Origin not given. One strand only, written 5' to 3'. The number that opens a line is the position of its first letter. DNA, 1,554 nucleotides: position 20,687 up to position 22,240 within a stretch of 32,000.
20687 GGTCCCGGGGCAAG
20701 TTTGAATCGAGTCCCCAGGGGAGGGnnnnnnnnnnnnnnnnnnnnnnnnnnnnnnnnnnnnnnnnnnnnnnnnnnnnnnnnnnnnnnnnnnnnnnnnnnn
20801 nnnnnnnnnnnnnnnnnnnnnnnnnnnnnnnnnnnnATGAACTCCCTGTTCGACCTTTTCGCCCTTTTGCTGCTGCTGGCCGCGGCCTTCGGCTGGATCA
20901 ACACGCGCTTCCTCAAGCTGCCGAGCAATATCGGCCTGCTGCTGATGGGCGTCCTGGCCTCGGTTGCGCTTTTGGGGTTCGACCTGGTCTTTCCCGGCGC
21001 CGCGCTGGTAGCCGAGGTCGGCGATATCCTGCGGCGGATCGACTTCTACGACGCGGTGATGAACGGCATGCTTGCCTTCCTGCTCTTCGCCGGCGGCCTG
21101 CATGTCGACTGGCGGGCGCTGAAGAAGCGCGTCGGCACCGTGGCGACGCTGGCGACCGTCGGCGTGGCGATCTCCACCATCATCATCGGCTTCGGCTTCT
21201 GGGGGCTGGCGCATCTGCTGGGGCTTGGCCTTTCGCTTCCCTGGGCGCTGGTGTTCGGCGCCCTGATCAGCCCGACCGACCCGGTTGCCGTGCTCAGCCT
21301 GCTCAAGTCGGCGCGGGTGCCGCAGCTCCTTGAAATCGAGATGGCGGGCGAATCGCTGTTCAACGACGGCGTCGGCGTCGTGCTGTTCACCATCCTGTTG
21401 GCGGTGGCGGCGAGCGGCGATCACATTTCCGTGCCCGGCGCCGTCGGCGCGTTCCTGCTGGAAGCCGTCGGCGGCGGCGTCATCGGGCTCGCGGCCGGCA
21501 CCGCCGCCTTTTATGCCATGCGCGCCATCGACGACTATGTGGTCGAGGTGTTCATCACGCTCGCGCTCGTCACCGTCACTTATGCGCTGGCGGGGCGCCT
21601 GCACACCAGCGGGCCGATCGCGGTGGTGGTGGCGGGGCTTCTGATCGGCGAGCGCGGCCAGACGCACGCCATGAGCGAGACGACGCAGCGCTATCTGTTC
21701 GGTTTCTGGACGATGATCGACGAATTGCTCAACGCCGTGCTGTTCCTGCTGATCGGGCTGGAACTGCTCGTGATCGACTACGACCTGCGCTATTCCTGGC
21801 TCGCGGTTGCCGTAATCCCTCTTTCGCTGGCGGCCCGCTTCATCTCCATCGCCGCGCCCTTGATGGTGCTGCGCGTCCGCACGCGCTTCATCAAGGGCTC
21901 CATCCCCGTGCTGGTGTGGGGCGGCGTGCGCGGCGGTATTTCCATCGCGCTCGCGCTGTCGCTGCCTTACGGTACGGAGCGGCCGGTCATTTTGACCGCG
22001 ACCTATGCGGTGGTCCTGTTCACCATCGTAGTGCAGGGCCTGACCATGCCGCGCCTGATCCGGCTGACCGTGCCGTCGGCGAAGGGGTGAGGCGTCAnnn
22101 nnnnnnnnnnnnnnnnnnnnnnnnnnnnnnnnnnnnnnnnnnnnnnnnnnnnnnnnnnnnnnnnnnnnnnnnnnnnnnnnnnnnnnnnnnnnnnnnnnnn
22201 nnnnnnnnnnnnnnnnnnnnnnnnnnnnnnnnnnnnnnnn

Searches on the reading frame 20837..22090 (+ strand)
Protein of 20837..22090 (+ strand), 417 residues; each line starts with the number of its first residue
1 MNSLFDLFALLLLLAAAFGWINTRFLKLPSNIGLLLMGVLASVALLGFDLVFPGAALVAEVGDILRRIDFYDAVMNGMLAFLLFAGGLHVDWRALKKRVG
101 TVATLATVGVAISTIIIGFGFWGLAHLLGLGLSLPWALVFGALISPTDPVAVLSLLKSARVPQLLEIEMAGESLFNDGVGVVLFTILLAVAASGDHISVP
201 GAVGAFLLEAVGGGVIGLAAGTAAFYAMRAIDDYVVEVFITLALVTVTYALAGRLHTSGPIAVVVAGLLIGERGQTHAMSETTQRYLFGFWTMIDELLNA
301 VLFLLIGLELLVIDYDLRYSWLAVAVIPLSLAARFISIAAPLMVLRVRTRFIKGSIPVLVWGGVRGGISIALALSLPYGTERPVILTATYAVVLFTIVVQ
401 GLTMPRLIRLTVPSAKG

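Call 51: search_protein_families(library=pfam, proteins=[window:20837-22090:+], max_evalue=0.00001)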
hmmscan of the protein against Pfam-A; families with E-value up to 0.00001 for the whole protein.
window:20837-22090:+ (417 aa): 1 family
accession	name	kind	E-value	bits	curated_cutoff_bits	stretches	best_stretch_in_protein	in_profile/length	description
PF00999.27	Na_H_Exchanger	-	6e-56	190.3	26.2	1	14-408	2-373/375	Sodium/hydrogen exchanger, transmembrane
